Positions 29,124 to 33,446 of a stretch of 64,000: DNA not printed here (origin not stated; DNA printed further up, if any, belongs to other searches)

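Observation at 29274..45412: Tandem duplication of a two-gene unit (A1-B1 / A2-B2) with the A-to-B coupling preserved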

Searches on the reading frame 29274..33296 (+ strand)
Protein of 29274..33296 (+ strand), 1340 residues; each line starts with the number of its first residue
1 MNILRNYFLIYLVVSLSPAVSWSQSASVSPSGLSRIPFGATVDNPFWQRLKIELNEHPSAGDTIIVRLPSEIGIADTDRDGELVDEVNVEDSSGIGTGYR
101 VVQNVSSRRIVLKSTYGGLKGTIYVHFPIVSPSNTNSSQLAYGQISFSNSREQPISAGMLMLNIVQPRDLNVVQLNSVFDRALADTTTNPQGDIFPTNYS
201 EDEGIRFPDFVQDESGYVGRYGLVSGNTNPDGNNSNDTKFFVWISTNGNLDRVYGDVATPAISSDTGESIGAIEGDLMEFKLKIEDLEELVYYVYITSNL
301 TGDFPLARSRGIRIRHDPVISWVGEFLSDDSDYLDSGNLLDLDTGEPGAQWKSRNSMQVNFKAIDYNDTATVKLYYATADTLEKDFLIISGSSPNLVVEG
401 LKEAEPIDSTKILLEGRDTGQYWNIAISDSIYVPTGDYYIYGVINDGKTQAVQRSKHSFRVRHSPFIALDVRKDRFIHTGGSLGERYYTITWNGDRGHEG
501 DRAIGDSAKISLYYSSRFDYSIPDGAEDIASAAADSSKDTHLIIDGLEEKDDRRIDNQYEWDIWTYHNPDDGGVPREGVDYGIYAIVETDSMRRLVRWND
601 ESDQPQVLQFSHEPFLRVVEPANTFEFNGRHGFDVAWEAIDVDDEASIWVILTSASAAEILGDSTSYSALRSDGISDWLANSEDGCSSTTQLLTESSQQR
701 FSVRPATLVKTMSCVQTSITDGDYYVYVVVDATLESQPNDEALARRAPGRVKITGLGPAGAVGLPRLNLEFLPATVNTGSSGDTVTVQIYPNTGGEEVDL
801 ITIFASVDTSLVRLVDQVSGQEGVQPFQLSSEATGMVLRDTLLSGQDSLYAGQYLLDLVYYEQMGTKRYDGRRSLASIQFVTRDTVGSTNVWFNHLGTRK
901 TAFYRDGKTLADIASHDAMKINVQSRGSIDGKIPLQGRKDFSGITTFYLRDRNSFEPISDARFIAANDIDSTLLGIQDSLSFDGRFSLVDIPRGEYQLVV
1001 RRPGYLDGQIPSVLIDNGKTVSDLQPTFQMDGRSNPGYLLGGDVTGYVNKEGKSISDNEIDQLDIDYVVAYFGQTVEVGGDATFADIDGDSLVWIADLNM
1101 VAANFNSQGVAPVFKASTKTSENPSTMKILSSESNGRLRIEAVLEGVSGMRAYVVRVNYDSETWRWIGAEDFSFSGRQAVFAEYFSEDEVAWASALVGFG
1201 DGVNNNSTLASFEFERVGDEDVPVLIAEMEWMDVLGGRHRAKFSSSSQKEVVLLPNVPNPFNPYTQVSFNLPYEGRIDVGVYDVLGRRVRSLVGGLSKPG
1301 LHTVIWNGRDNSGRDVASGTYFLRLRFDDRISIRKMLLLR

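Call 4: search_protein_families(library=pfam, proteins=[window:29274-33296:+], max_evalue=0.01)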
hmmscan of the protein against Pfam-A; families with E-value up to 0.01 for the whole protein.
window:29274-33296:+ (1340 aa): 2 families
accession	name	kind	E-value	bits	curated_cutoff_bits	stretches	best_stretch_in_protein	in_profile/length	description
PF13860.13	FlgD_ig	-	4e-07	30.4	27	1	1278-1323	26-71/79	FlgD Ig-like domain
PF13620.12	CarboxypepD_reg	-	0.00017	22.3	32.3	1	982-1021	36-75/82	Carboxypeptidase regulatory-like domain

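Call 13: search_protein_families(library=ncbifam, proteins=[window:29274-33296:+], max_evalue=0.01)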
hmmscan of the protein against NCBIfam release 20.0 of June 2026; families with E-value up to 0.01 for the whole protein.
window:29274-33296:+ (1340 aa): 3 families
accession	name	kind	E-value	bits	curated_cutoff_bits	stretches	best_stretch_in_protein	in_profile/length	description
NF033707.1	T9SS_sortase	equivalog_domain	2.8e-06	25.3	420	1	1248-1327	993-1077/1095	type IX secretion system sortase PorU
TIGR04183.1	Por_Secre_tail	domain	8.3e-06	25.7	23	1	1258-1336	3-69/72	T9SS type A sorting domain-containing protein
NF005176.1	PRK06655.1-1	equivalog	0.00033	20.6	230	1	1276-1325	98-147/197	flagellar hook assembly protein FlgD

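Call 15: find_homologous_proteins(query=window:29274-33296:+, max_evalue=0.00001)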
Query window:29274-33296:+ (1340 aa): 62 proteins with E <= 0.00001 among 8000 candidates.
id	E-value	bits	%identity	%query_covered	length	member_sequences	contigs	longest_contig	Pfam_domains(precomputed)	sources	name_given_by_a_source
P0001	0.0e+0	3035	100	100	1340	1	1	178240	PF13860.13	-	-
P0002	0.0e+0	2455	79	100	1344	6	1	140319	PF13860.13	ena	-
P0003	0.0e+0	2347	76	100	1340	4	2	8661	PF13860.13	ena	-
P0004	0.0e+0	1394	48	100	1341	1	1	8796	PF18962.8,PF13860.13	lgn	-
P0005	0.0e+0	1389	49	100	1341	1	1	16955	PF18962.8,PF13860.13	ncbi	-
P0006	0.0e+0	1372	48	99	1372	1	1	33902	PF13860.13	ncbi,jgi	-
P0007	0.0e+0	1352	48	97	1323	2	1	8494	PF13860.13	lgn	-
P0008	0.0e+0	1298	46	100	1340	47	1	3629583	PF13860.13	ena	-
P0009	0.0e+0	1283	45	99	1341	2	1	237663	PF13860.13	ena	-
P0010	0.0e+0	1263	46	99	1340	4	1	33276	PF00963.25,PF13860.13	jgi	-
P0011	0.0e+0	1240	45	100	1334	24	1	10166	PF13860.13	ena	-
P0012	0.0e+0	1182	43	97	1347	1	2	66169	PF13860.13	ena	-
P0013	0.0e+0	1163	43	98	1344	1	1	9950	PF13860.13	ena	-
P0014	0.0e+0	1142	43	100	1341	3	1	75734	PF18962.8,PF13860.13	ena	-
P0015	0.0e+0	1098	41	100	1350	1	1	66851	PF00963.25,PF13860.13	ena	-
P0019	7.6e-236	804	37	100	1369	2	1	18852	PF00963.25,PF13860.13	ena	-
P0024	1.8e-147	511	30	99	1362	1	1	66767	PF13860.13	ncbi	-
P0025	2.0e-147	511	31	100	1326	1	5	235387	PF13860.13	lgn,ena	-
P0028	7.1e-142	493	30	99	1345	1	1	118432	PF13860.13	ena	-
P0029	2.9e-141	491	31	97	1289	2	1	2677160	PF13860.13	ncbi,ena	-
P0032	1.9e-132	461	30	100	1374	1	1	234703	-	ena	-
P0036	7.7e-18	82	49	6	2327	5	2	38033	PF13205.13,PF00963.25,PF13860.13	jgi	-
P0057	3.3e-7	46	39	7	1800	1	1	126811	PF13229.13,PF00963.25,PF13860.13,PF28492.1,PF05048.20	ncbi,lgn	-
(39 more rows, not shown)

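Call 17: find_encoding_contigs(protein=P0029, flank=10000, max_places=2)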
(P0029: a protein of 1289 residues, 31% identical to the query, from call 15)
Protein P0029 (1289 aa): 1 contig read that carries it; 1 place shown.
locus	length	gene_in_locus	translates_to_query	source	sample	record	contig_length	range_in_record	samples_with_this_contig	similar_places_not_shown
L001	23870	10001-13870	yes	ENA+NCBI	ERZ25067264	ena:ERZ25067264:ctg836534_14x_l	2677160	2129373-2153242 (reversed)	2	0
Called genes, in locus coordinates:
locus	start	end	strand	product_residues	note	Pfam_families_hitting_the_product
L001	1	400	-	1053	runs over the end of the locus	PF00873:ACR_tran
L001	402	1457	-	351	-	PF25917:BSH_RND, PF25973:BSH_CzcB (weak), PF25954:Beta-barrel_RND_2, PF25989:YknX_C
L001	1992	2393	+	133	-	PF00691:OmpA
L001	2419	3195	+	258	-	PF03781:FGE-sulfatase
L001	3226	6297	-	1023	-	PF17892:Cadherin_5 (faint), PF17963:Big_9 (weak)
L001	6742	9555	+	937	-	PF23952:LRR_EndoS (faint), PF14580:LRR_9 (faint), PF23211:LRR_LRWD1 (faint), PF12799:LRR_4 (weak), PF13855:LRR_8 (weak), PF12799:LRR_4 (weak)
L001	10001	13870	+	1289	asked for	PF13860:FlgD_ig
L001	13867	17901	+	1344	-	PF17963:Big_9 (faint), PF22352:K319L-like_PKD (faint), PF13860:FlgD_ig (weak)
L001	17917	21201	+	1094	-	PF15780:ASH (weak), PF22073:Cep192_D4, PF22073:Cep192_D4 (weak), PF12371:TMEM131_like_N (weak), PF15780:ASH, PF22073:Cep192_D4 (weak), PF22544:HYDIN_VesB_CFA65-like_Ig, PF13517:FG-GAP_3 (weak), +7 more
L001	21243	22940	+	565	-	PF13860:FlgD_ig (weak)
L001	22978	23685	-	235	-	PF00106:adh_short, PF01370:Epimerase (weak), PF13460:NAD_binding_10, PF13561:adh_short_C2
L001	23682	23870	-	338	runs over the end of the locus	PF20903:SPL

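Call 18: find_encoding_contigs(protein=P0025, flank=10000, max_places=2)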
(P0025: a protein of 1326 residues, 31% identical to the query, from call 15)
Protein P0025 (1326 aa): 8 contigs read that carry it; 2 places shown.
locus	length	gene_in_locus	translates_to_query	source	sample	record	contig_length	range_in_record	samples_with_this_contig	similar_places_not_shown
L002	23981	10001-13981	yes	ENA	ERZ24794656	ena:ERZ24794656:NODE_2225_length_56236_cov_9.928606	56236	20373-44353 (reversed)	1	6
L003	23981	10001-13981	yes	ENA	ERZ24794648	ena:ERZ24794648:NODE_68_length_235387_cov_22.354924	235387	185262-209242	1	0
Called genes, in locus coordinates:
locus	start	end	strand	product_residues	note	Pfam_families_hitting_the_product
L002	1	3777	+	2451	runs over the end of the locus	PF13860:FlgD_ig (faint)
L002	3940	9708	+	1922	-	PF17963:Big_9 (faint), PF13860:FlgD_ig (weak)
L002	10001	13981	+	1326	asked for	PF13860:FlgD_ig (weak)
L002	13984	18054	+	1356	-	PF17963:Big_9 (weak)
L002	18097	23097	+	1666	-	PF15902:Sortilin-Vps10, PF15780:ASH, PF22067:Cep192_D3, PF22073:Cep192_D4, PF22544:HYDIN_VesB_CFA65-like_Ig, PF15780:ASH, PF22544:HYDIN_VesB_CFA65-like_Ig (weak), PF13517:FG-GAP_3, +5 more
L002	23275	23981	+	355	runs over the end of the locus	PF01832:Glucosaminidase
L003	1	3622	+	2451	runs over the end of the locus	PF13860:FlgD_ig (faint)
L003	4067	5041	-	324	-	-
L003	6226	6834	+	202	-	-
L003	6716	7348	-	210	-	-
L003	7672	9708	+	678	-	PF13860:FlgD_ig (weak)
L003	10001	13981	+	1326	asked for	PF13860:FlgD_ig (weak)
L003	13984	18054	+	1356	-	PF17963:Big_9 (weak)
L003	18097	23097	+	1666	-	PF15902:Sortilin-Vps10, PF15780:ASH, PF22067:Cep192_D3, PF22073:Cep192_D4, PF22544:HYDIN_VesB_CFA65-like_Ig, PF15780:ASH, PF22544:HYDIN_VesB_CFA65-like_Ig (weak), PF13517:FG-GAP_3, +5 more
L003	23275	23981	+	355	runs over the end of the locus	PF01832:Glucosaminidase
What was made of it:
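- Tried and rejected: Apparent insertion splitting the B' gene in L003 relative to L002 (call 18).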

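Call 19: find_encoding_contigs(protein=P0008, flank=10000, max_places=2)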
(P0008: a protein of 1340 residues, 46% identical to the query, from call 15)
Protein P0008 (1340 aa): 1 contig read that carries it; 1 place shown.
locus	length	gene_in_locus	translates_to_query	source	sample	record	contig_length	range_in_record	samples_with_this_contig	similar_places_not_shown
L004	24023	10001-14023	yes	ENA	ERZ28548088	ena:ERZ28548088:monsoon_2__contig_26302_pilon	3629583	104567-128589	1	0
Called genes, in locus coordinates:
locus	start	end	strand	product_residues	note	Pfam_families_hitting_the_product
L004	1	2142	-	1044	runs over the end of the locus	PF00873:ACR_tran, PF03176:MMPL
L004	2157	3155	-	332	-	PF25917:BSH_RND, PF25973:BSH_CzcB, PF25954:Beta-barrel_RND_2, PF25989:YknX_C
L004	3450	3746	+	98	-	-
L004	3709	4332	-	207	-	-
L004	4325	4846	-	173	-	-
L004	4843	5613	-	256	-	PF00691:OmpA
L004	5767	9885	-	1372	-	PF08450:SGL (faint), PF01436:NHL (weak), PF25021:TEN_NHL, PF01436:NHL, PF17892:Cadherin_5 (faint), PF17963:Big_9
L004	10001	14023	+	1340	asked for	PF13860:FlgD_ig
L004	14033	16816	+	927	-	-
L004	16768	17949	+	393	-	PF13860:FlgD_ig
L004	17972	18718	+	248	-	-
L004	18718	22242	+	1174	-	PF13620:CarboxypepD_reg (faint), PF13860:FlgD_ig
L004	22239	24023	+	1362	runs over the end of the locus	PF17963:Big_9 (faint), PF13860:FlgD_ig (weak)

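Call 20: find_encoding_contigs(protein=P0009, flank=10000, max_places=2)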
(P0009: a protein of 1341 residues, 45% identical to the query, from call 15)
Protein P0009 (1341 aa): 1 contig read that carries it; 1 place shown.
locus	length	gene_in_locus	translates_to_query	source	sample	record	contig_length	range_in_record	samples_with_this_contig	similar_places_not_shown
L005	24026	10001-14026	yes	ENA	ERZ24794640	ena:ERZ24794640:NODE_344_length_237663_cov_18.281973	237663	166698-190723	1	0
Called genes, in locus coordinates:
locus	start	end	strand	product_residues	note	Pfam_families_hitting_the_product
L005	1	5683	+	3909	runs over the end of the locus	PF13517:FG-GAP_3, PF13205:Big_5, PF13517:FG-GAP_3, PF13205:Big_5, PF13517:FG-GAP_3, PF13205:Big_5, PF13517:FG-GAP_3, PF13205:Big_5, +4 more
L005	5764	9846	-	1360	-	PF08450:SGL (faint), PF17803:Cadherin_4 (faint), PF25021:TEN_NHL (weak), PF01436:NHL (weak), PF25021:TEN_NHL, PF17892:Cadherin_5 (faint), PF17963:Big_9 (weak)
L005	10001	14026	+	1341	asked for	PF13860:FlgD_ig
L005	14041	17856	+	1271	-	PF17963:Big_9 (faint), PF13860:FlgD_ig (faint)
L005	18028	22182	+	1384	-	-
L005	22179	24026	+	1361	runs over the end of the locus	PF17963:Big_9 (faint), PF13860:FlgD_ig (faint)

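Call 49: predict_structure(alignment_id=A2)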
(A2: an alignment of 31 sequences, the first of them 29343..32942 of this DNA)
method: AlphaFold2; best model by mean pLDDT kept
length: 1200 residues; sequences in the alignment: 31
mean_pLDDT: 82.9   pTM: 0.55
mean pLDDT of the five models: 82.9, 81.2, 79.8, 77.4, 76.0
residues with pLDDT >= 90: 404; 70-90: 648; 50-70: 83; < 50: 65
segments of 3 or more residues with pLDDT < 50: 192-210, 471-477, 528-532, 821-828, 1024-1029, 1084-1101
pLDDT, mean of each block of 10 residues (from residue 1): 86 90 91 90 92 86 78 78 90 86 90 85 91 90 89 84 89 70 74 46 38 76 93 92 88 80 92 91 93 92 90 85 78 91 89 94 89 89 87 89 75 94 92 92 68 83 79 47 76 89 91 89 67 71 80 92 80 75 87 86 86 89 92 91 90 90 88 85 91 93 93 87 92 86 84 83 90 90 87 80 86 72 46 88 86 91 87 82 89 87 93 87 85 82 86 89 92 87 86 89 80 84 50 61 80 77 85 82 44 33 75 88 75 87 88 83 87 77 85 72
secondary structure, 60 per line:
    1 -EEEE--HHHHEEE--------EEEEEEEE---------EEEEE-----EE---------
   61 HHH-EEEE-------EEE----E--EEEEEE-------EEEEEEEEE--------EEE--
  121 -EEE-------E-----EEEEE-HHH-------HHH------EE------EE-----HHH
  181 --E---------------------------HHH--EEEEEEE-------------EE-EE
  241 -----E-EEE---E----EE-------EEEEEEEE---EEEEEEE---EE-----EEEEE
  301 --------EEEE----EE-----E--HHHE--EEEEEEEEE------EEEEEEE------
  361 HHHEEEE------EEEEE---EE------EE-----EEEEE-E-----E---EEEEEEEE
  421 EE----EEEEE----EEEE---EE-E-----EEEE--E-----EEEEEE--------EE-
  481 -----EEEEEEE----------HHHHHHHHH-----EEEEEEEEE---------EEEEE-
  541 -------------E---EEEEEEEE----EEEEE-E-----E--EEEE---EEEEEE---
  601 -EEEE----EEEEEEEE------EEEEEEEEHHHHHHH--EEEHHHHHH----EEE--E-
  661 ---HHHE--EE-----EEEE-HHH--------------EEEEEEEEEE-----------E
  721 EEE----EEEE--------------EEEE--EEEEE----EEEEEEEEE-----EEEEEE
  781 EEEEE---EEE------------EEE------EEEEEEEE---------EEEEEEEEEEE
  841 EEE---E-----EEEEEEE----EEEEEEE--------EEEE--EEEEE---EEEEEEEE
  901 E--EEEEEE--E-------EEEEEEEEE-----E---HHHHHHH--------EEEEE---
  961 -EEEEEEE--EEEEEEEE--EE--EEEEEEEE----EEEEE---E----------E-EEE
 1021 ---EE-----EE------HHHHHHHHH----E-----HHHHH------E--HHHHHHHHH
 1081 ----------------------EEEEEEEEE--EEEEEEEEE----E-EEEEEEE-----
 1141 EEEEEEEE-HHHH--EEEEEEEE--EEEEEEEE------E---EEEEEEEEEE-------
elements in order (helices of 4 or more, strands of 3 or more residues): E2-5 H8-11 E12-14 E23-30 E40-44 E65-68 E76-78 E86-91 E99-107 E116-118 E122-124 E138-142 E216-222 E248-250 E268-275 E279-285 E296-300 E309-312 E333-341 E348-354 E364-367 E374-378 E397-401 E413-422 E427-431 E436-439 E452-455 E464-469 E486-492 H503-511 E517-525 E535-539 E558-565 E570-574 E585-588 E592-597 E602-605 E610-617 E624-631 H632-638 E641-643 H644-649 E654-656 E677-680 E699-708 E720-723 E728-731 E746-749 E752-756 E761-769 E775-785 E789-791 E804-806 E813-820 E830-843 E853-859 E864-870 E879-882 E885-889 E893-901 E904-909 E920-928 H938-944 E953-957 E962-968 E971-978 E985-992 E997-1001 E1018-1020 H1039-1047 H1058-1062 H1072-1080 E1103-1111 E1114-1122 E1129-1135 E1141-1148 H1150-1153 E1156-1163 E1166-1173 E1184-1193
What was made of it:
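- On Type II cohesin / X-dockerin anchoring pair: Beta-strands followed by three helices appear in the model (call 49).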
